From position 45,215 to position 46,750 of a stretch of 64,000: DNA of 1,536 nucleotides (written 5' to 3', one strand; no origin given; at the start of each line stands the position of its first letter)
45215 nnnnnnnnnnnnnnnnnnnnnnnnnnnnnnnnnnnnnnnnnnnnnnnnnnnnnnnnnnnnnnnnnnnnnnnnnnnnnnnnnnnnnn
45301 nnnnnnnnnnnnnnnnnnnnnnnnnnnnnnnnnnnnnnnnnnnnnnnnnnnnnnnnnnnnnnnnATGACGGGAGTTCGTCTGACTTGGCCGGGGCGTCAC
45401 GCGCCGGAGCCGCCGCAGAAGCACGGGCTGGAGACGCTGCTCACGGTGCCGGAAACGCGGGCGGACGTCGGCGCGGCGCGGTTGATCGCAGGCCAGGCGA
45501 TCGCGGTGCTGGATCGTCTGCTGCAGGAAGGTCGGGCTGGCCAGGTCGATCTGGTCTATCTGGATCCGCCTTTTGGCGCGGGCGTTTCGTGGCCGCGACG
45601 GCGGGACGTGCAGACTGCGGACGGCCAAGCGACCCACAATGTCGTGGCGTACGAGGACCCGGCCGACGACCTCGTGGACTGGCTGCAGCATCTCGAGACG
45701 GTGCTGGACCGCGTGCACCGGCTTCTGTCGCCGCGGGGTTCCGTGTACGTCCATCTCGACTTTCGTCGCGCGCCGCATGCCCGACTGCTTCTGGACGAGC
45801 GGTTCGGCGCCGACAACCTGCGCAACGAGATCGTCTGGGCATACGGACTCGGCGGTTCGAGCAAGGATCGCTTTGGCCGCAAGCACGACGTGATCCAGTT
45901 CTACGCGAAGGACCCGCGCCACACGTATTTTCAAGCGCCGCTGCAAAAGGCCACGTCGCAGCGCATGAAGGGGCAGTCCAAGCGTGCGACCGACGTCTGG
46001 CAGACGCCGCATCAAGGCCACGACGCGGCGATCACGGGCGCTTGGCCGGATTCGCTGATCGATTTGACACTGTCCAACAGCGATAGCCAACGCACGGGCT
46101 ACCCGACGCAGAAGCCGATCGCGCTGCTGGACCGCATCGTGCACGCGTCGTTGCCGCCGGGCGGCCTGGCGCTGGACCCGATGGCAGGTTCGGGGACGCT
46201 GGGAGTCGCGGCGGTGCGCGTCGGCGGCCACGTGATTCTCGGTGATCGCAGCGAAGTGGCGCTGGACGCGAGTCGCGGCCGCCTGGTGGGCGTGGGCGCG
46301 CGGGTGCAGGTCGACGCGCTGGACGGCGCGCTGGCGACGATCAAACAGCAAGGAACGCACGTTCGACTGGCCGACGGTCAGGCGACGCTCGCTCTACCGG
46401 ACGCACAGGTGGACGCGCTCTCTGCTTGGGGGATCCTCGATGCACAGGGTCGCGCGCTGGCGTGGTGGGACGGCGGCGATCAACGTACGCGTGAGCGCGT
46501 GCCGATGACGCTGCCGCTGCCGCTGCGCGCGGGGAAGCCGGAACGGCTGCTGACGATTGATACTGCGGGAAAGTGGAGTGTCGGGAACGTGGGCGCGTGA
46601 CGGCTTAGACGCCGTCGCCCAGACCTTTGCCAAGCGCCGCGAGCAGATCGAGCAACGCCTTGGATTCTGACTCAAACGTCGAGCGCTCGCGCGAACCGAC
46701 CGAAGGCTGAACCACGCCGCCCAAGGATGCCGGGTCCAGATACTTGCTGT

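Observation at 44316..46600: Nuclease-type OB-fold lipoprotein translationally coupled to a solitary beta-class DNA methyltransferase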

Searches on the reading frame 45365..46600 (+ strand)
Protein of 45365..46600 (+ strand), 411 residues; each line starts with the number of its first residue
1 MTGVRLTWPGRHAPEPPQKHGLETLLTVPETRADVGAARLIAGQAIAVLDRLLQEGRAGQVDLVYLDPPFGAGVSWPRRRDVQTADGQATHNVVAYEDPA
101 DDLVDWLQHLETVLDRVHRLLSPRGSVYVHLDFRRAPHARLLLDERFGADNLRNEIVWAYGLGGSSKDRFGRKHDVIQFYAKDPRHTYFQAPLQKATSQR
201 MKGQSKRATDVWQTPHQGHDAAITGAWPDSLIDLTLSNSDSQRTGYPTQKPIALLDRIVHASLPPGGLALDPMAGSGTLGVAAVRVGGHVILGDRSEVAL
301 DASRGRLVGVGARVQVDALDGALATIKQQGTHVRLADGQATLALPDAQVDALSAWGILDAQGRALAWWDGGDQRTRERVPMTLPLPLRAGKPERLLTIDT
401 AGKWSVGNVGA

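Call 3: search_protein_families(library=pfam, proteins=[window:45365-46600:+], max_evalue=0.1)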
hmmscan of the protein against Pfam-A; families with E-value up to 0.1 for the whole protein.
window:45365-46600:+ (411 aa): 3 families
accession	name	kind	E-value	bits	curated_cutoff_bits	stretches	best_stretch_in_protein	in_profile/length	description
PF01555.25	N6_N4_Mtase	-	1.2e-34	120.6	26.7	1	61-301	1-217/221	DNA methylase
PF03602.21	Cons_hypoth95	-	0.00013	22.1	24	1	50-97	102-151/182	Conserved hypothetical protein 95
PF08241.18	Methyltransf_11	-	0.039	15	21.2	0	103-128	69-94/95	Methyltransferase domain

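Call 4: search_protein_families(library=ncbifam, proteins=[window:45365-46600:+], max_evalue=0.1)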
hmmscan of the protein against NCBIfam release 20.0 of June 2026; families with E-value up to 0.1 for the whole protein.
window:45365-46600:+ (411 aa): 4 families
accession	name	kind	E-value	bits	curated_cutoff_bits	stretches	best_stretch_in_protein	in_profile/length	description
NF008572.0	PRK11524.1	equivalog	4.2e-20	72.1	292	1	34-291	11-240/294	adenine-specific DNA-methyltransferase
NF050803.1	DnaMtaseCcrMCaul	equivalog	5.9e-13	48.4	830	1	242-311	182-251/350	adenine-specific DNA-methyltransferase CcrM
NF010253.0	PRK13699.1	subfamily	3.6e-07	30.1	244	1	237-308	135-206/226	DNA methyltransferase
TIGR00095.1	TIGR00095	equivalog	0.0062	16.2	117.5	0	57-73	121-137/194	16S rRNA (guanine(966)-N(2))-methyltransferase RsmD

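Call 8: find_homologous_proteins(query=window:45365-46600:+, max_evalue=0.00001)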
Query window:45365-46600:+ (411 aa): 5306 proteins with E <= 0.00001 among 8000 candidates; the best 120 are listed.
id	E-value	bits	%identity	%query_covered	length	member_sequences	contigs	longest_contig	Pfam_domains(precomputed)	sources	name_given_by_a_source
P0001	4.8e-269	910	99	100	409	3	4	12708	PF01555.25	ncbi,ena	-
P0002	3.3e-200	684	78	98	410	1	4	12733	PF01555.25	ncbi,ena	-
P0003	3.7e-198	677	75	100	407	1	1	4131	PF01555.25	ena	-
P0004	3.8e-197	674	75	100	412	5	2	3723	PF01555.25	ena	-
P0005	1.0e-194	666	76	98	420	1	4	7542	PF01555.25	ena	-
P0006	1.7e-194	665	74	99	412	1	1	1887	PF01555.25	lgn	-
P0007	4.6e-189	647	72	100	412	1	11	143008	PF01555.25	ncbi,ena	-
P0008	5.6e-189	647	73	98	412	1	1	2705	PF01555.25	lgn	-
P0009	8.2e-189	646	72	98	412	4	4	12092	PF01555.25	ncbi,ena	-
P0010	6.4e-182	623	71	100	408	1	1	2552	PF03602.22,PF01555.25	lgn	-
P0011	2.3e-162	559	65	98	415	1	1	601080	PF01555.25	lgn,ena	-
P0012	8.9e-154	531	65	93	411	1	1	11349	PF01555.25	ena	-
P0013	1.8e-145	503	61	98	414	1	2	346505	PF01555.25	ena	-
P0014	6.9e-143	495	83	67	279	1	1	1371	PF01555.25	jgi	jgi:hypothetical protein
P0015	3.1e-124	433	54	99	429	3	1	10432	PF01555.25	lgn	-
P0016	2.7e-118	414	54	98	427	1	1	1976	PF01555.25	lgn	-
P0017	7.5e-116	406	53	98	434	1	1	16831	PF01555.25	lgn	-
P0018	4.8e-114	400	52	98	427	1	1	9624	PF01555.25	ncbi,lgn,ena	-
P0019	1.9e-111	391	50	98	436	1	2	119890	PF01555.25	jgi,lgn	-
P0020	3.1e-109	384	48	97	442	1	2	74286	PF01555.25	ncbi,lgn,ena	-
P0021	4.2e-109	384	49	92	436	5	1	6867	PF01555.25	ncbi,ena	-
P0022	6.1e-107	376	48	98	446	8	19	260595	PF01555.25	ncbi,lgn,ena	-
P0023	7.6e-106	373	50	93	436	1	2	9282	PF01555.25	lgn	-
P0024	2.4e-104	368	50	92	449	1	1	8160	PF01555.25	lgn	-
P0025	5.2e-104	367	49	93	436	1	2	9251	PF01555.25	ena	-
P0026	8.6e-101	356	51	86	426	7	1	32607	PF03602.22,PF01555.25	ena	-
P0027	1.6e-100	355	54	75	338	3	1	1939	PF01555.25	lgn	-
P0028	1.2e-99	352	48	100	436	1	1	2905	PF01555.25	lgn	-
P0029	1.3e-96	342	54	77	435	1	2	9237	PF03602.22,PF01555.25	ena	-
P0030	2.1e-94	335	47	95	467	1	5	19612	PF01555.25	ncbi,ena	-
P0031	4.2e-93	331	48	87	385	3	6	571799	PF01555.25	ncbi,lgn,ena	-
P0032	1.0e-91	326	44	92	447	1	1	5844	PF01170.25,PF01555.25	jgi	jgi:DNA modification methylase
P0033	1.0e-91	326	45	85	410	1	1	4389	PF01555.25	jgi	jgi:DNA modification methylase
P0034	1.2e-91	326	53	75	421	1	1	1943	PF01555.25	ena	-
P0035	2.8e-91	325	45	85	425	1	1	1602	PF01170.25,PF01555.25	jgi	jgi:DNA modification methylase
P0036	4.9e-90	321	51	81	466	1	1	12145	PF01555.25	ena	-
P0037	2.7e-89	318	48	78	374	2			PF01555.25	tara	tara:strand:+ start:345 stop:1469 length:1125 start_codon:yes stop_codon:yes gene_type:complete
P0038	2.9e-89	318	48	82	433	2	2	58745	PF03602.22,PF01555.25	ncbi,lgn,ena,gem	-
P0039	4.0e-89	318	55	68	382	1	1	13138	PF01555.25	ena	-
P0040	2.7e-88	315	44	94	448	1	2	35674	PF01555.25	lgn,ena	-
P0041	6.7e-88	314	52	77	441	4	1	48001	PF03602.22,PF01555.25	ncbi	ncbi:MAG: hypothetical protein RIT45_298 [Pseudomonadota bacterium]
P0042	3.5e-87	311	49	90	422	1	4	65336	PF01555.25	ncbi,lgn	-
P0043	5.1e-87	311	46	86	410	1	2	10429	PF01555.25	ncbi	-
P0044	1.6e-86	309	47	84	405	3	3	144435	PF01555.25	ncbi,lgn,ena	-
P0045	1.9e-86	309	44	89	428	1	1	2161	PF01555.25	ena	-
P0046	4.7e-86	308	49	88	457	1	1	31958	PF01555.25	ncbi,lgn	-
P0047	1.5e-85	306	44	92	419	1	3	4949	PF01555.25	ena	-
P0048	2.1e-82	296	44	93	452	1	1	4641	PF01555.25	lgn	-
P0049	5.2e-81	291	43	98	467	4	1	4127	PF01555.25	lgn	-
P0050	1.7e-80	289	46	84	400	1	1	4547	PF01555.25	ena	-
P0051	3.0e-80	289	53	69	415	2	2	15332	PF01555.25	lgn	-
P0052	3.6e-79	285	51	68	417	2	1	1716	PF03602.22,PF01555.25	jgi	jgi:site-specific DNA-methyltransferase (adenine-specific)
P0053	1.6e-51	194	43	62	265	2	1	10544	PF01555.25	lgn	-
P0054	4.5e-51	192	44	61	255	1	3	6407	PF01555.25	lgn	-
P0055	1.3e-50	191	43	61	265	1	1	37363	PF01555.25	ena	-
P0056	5.1e-50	189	44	61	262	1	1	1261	PF01555.25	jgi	jgi:DNA modification methylase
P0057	5.7e-50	189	42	77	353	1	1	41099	PF01555.25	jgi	jgi:site-specific DNA-methyltransferase (adenine-specific)/adenine-specific DNA-methyltransferase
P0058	1.0e-49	188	43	68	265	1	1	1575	PF01555.25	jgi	-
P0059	1.3e-49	188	45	61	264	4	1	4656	PF01555.25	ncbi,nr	ncbi:MAG: site-specific DNA-methyltransferase [Planctomycetota bacterium]|nr:site-specific DNA-methy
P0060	1.9e-49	187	44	68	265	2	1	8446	PF05175.21,PF13649.13,PF01555.25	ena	-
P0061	5.4e-49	186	43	64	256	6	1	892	PF13847.13,PF01555.25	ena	-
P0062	6.8e-49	185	42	63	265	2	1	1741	PF01555.25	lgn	-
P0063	1.6e-48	184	44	61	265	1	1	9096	PF01170.25,PF01555.25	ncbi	-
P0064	3.6e-48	183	42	61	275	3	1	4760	PF01555.25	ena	-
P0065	3.9e-48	183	41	74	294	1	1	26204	PF01555.25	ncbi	ncbi:MAG: DNA-methyltransferase [Phycisphaerales bacterium JB039]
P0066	5.4e-48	182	43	61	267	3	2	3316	PF01555.25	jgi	-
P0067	6.0e-48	182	42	68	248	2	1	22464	PF13847.13,PF01555.25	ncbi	ncbi:MAG: DNA-methyltransferase [Planctomycetota bacterium]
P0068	6.4e-48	182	45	61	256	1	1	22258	PF01555.25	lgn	-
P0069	6.7e-48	182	43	65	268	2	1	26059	PF01555.25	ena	-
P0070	9.4e-48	181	46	56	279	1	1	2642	PF01555.25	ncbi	-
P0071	1.0e-47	181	43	65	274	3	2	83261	PF03602.22,PF01555.25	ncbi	-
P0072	1.2e-47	181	43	61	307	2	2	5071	PF13847.13,PF03602.22,PF13649.13,PF01555.25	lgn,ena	-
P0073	2.0e-47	180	43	68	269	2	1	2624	PF01555.25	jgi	-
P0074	2.2e-47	180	42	62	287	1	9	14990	PF01555.25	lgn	-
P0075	2.7e-47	180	45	61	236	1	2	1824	PF13649.13,PF01555.25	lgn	-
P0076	2.8e-47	180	43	61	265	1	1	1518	PF01555.25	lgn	-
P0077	2.8e-47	180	44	60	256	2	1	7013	PF01555.25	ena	-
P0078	3.1e-47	180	41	66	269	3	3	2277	PF01555.25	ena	-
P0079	3.4e-47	180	45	56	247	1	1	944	PF01555.25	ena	-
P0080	4.3e-47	179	39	70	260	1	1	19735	PF13847.13,PF03602.22,PF01555.25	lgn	-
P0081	4.8e-47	179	42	61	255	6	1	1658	PF01555.25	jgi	jgi:DNA modification methylase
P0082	5.3e-47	179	47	57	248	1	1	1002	PF01555.25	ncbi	-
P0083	6.1e-47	179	43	62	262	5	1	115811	PF13847.13,PF03602.22,PF01170.25,PF01555.25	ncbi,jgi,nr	ncbi:MAG: site-specific DNA-methyltransferase [Phycisphaerales bacterium]|jgi:site-specific DNA-meth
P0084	6.2e-47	179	45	61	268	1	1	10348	PF01555.25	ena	-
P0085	6.4e-47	179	42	60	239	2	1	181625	PF01555.25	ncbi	-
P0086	9.3e-47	178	42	67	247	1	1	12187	PF13847.13,PF13649.13,PF02086.22,PF01555.25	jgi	jgi:DNA modification methylase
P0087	9.7e-47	178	42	61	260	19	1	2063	PF01555.25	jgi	jgi:DNA modification methylase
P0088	1.3e-46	178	42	65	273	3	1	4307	PF01555.25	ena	-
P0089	1.3e-46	178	42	67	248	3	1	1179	PF01555.25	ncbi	-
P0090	1.3e-46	178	43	61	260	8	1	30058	PF01555.25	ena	-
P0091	1.4e-46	178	42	61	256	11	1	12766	PF01555.25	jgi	jgi:DNA modification methylase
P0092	1.6e-46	177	44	61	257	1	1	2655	PF13847.13,PF01555.25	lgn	-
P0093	1.7e-46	177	42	67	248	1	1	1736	PF03602.22,PF01555.25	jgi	jgi:DNA modification methylase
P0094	2.3e-46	177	42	60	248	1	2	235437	PF01555.25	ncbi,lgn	ncbi:MAG: DNA-methyltransferase [Phycisphaerales bacterium]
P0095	2.4e-46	177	42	64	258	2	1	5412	PF01555.25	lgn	-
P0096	2.6e-46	177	42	61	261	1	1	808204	PF03602.22,PF02086.22,PF01555.25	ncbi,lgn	-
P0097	2.8e-46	177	42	63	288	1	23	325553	PF13847.13,PF13649.13,PF01555.25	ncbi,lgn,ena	-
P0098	3.3e-46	176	42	65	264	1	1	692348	PF13847.13,PF01555.25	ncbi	-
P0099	3.5e-46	176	42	66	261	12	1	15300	PF13847.13,PF03602.22,PF13649.13,PF01170.25,PF01555.25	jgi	jgi:site-specific DNA-methyltransferase (adenine-specific)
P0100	4.0e-46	176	44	61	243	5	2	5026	PF01555.25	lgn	-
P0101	4.4e-46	176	40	75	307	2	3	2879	PF13489.13,PF01555.25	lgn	-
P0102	4.5e-46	176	43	63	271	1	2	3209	PF13649.13,PF08242.19,PF01555.25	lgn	-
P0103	5.3e-46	176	41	65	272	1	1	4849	PF13649.13,PF01555.25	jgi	jgi:DNA modification methylase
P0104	6.1e-46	176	39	69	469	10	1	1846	PF01555.25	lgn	-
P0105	6.2e-46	175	44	62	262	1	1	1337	PF01555.25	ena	-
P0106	6.6e-46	175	41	59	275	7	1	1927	PF01555.25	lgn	-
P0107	6.7e-46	175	44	62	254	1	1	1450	PF01555.25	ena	-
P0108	6.8e-46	175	40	74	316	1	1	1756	PF01555.25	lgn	-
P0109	1.0e-45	175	40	67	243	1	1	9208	PF13847.13,PF01555.25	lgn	-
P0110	1.1e-45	175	43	62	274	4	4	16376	PF13649.13,PF01555.25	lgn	-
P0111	1.1e-45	175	41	70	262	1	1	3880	PF01555.25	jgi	-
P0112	1.2e-45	175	43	59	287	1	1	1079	PF01555.25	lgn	-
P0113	1.3e-45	174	41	64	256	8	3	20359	PF01555.25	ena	-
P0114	1.4e-45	174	43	61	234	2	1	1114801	PF01555.25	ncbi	-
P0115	1.5e-45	174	42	60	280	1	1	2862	PF01555.25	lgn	-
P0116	1.5e-45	174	43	61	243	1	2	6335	PF01555.25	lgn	-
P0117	1.5e-45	174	42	62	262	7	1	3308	PF13847.13,PF03602.22,PF01170.25,PF01555.25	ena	-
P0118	2.0e-45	174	42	70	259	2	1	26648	PF03602.22,PF02086.22,PF01170.25,PF01555.25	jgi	jgi:site-specific DNA-methyltransferase (adenine-specific)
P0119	2.2e-45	174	42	67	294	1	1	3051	PF01555.25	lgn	-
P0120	2.8e-45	173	43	61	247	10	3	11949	PF01555.25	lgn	-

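Call 10: find_encoding_contigs(protein=P0011, flank=10000, max_places=2)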
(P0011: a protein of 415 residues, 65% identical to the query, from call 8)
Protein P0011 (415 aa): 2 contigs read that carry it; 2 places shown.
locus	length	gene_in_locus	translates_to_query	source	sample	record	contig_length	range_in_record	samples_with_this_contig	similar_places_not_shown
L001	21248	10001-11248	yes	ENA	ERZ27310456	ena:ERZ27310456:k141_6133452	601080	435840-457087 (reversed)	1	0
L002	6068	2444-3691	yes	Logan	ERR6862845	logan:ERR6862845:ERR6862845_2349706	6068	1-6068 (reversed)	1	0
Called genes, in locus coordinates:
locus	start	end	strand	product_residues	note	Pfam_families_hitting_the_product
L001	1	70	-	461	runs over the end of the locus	PF16011:CBM9_2, PF06452:CBM9_1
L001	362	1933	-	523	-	PF00140:Sigma70_r1_2, PF04542:Sigma70_r2, PF04539:Sigma70_r3, PF04545:Sigma70_r4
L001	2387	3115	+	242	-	-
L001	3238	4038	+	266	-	-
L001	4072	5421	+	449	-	-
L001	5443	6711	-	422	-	-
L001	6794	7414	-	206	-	PF07638:Sigma70_ECF, PF04542:Sigma70_r2, PF08281:Sigma70_r4_2, PF04545:Sigma70_r4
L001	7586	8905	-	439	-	PF05958:tRNA_U5-meth_tr (weak)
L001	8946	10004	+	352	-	-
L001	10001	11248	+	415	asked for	PF01555:N6_N4_Mtase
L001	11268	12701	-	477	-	PF01551:Peptidase_M23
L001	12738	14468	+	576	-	PF01406:tRNA-synt_1e, PF01921:tRNA-synt_1f (faint), PF00133:tRNA-synt_1 (faint), PF09334:tRNA-synt_1g, PF09190:DALR_2 (weak), PF23493:CysS_C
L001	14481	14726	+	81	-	-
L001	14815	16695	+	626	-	PF01558:POR, PF01855:POR_N, PF17147:PFOR_II (faint)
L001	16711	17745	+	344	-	PF02775:TPP_enzyme_C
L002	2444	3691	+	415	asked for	PF01555:N6_N4_Mtase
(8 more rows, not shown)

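Call 11: find_encoding_contigs(protein=P0013, flank=10000, max_places=2)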
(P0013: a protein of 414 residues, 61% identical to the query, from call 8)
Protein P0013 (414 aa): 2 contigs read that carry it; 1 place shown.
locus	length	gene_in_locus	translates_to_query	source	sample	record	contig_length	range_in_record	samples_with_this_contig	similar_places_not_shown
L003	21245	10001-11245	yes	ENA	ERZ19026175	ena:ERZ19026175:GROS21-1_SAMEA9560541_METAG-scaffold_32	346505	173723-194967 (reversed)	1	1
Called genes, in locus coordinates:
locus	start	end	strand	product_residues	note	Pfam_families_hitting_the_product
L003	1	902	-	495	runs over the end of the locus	PF00140:Sigma70_r1_2, PF04542:Sigma70_r2, PF04539:Sigma70_r3, PF04545:Sigma70_r4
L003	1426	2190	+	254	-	-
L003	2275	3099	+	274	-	-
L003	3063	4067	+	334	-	-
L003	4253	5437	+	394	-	-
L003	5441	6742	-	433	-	-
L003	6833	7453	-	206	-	PF07638:Sigma70_ECF (weak), PF04542:Sigma70_r2, PF08281:Sigma70_r4_2, PF04545:Sigma70_r4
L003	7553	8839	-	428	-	PF05958:tRNA_U5-meth_tr (weak)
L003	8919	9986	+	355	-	-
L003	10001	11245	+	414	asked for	PF01555:N6_N4_Mtase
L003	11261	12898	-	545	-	PF01551:Peptidase_M23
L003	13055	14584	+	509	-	PF01406:tRNA-synt_1e, PF01921:tRNA-synt_1f (faint), PF00133:tRNA-synt_1 (faint), PF09334:tRNA-synt_1g, PF09190:DALR_2, PF23493:CysS_C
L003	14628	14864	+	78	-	-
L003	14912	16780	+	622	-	PF01558:POR, PF01855:POR_N, PF17147:PFOR_II (weak)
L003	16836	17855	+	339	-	PF02775:TPP_enzyme_C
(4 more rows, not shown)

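Call 12: find_encoding_contigs(protein=P0007, flank=10000, max_places=2)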
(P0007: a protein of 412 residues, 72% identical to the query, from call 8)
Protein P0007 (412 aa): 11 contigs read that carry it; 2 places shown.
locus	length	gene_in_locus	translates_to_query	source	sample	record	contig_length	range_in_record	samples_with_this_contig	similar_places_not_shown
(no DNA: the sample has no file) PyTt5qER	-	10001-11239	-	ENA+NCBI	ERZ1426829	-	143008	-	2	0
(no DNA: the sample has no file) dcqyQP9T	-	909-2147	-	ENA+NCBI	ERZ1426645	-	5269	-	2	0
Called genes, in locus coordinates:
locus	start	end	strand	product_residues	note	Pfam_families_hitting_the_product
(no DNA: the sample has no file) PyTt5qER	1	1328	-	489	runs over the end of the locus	PF00140:Sigma70_r1_2, PF04542:Sigma70_r2, PF04539:Sigma70_r3, PF04545:Sigma70_r4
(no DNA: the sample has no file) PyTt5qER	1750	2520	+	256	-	-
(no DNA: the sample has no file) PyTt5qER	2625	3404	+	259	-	-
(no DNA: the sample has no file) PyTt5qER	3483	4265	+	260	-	-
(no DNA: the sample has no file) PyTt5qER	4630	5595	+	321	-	-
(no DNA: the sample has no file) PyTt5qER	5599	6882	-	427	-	-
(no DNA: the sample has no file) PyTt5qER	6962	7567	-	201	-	PF07638:Sigma70_ECF, PF04542:Sigma70_r2, PF08281:Sigma70_r4_2, PF04545:Sigma70_r4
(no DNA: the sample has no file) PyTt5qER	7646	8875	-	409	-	PF05958:tRNA_U5-meth_tr (weak)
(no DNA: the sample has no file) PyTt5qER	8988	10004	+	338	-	-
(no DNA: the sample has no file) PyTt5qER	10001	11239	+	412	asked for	PF01555:N6_N4_Mtase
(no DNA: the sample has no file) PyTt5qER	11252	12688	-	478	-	PF01551:Peptidase_M23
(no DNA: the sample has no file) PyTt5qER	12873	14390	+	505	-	PF01406:tRNA-synt_1e, PF00133:tRNA-synt_1 (faint), PF01921:tRNA-synt_1f (weak), PF09334:tRNA-synt_1g, PF09190:DALR_2, PF23493:CysS_C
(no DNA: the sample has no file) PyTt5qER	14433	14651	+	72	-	-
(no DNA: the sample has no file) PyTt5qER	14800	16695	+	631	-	PF01558:POR, PF01855:POR_N, PF02780:Transketolase_C (weak), PF17147:PFOR_II (weak)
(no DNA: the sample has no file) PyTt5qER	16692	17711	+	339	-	PF02775:TPP_enzyme_C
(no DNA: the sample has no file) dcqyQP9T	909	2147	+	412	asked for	PF01555:N6_N4_Mtase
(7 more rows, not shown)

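Call 13: find_encoding_contigs(protein=P0022, flank=10000, max_places=2)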
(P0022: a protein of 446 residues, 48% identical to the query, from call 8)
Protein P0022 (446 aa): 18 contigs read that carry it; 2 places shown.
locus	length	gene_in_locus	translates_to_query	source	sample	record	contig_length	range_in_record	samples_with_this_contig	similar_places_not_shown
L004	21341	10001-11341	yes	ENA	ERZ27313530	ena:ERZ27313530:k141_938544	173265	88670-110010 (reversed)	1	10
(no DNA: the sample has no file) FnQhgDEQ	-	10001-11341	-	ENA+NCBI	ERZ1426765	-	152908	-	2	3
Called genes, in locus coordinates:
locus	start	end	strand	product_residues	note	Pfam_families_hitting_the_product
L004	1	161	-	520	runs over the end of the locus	PF00140:Sigma70_r1_2, PF04542:Sigma70_r2, PF04539:Sigma70_r3, PF04545:Sigma70_r4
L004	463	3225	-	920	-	PF13248:Zn_ribbon_3 (weak), PF13191:AAA_16, PF07719:TPR_2 (faint), PF13181:TPR_8 (faint), PF13432:TPR_16 (faint), PF17874:TPR_MalT (faint), PF00515:TPR_1 (faint), PF13424:TPR_12, +1 more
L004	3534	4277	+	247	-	-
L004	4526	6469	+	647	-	-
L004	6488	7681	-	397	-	-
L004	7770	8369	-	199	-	PF07638:Sigma70_ECF (weak), PF04542:Sigma70_r2, PF04545:Sigma70_r4, PF08281:Sigma70_r4_2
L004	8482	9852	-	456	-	-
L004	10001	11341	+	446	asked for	PF01555:N6_N4_Mtase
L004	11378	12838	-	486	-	PF01551:Peptidase_M23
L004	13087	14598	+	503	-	PF01406:tRNA-synt_1e, PF01921:tRNA-synt_1f (weak), PF09334:tRNA-synt_1g (weak), PF09190:DALR_2 (weak), PF23493:CysS_C (weak)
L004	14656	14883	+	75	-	-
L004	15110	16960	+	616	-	PF01558:POR, PF01855:POR_N, PF17147:PFOR_II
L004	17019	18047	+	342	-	PF02775:TPP_enzyme_C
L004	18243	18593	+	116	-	PF02482:Ribosomal_S30AE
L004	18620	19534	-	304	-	PF04055:Radical_SAM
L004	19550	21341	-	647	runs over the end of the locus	PF00012:HSP70, PF06723:MreB_Mbl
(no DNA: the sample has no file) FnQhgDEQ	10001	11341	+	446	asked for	PF01555:N6_N4_Mtase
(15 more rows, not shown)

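Call 14: find_encoding_contigs(protein=P0031, flank=10000, max_places=2)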
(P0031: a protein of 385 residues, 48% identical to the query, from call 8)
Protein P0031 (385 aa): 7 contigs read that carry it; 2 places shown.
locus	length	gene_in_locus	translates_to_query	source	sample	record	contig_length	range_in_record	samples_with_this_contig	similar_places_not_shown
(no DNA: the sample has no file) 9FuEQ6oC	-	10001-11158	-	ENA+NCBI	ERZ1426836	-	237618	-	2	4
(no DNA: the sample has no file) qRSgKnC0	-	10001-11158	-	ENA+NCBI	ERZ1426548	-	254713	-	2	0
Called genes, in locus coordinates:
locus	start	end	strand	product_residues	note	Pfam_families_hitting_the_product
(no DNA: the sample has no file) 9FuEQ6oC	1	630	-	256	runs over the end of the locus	-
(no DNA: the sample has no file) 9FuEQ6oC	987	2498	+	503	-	PF08308:PEGA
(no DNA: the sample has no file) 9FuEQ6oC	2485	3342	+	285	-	PF05175:MTS, PF13847:Methyltransf_31 (weak), PF13649:Methyltransf_25 (weak)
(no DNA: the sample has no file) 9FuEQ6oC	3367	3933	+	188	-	-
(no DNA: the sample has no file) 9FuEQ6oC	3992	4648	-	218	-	PF00574:CLP_protease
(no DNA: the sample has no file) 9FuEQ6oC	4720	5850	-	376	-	PF01041:DegT_DnrJ_EryC1, PF00266:Aminotran_5 (weak)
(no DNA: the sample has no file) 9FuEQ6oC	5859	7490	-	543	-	PF01408:GFO_IDH_MocA, PF22725:GFO_IDH_MocA_C3, PF25087:GMPPB_C (weak), PF25084:LbH_EIF2B (weak), PF00132:Hexapep, PF14602:Hexapep_2 (weak)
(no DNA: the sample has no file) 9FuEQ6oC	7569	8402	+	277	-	-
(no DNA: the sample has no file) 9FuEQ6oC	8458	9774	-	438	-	-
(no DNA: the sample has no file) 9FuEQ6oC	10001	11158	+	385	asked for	PF01555:N6_N4_Mtase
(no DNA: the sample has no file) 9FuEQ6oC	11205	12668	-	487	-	PF01551:Peptidase_M23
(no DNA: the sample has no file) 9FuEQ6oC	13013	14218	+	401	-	-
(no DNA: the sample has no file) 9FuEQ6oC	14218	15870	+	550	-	PF10150:RNase_E_G, PF20833:RNase_E_G_Thio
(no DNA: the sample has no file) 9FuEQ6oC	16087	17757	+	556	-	PF06418:CTP_synth_N, PF00117:GATase, PF07722:Peptidase_C26 (weak)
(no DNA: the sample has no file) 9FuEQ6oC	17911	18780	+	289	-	PF00590:TP_methylase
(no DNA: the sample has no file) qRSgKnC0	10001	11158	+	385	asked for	PF01555:N6_N4_Mtase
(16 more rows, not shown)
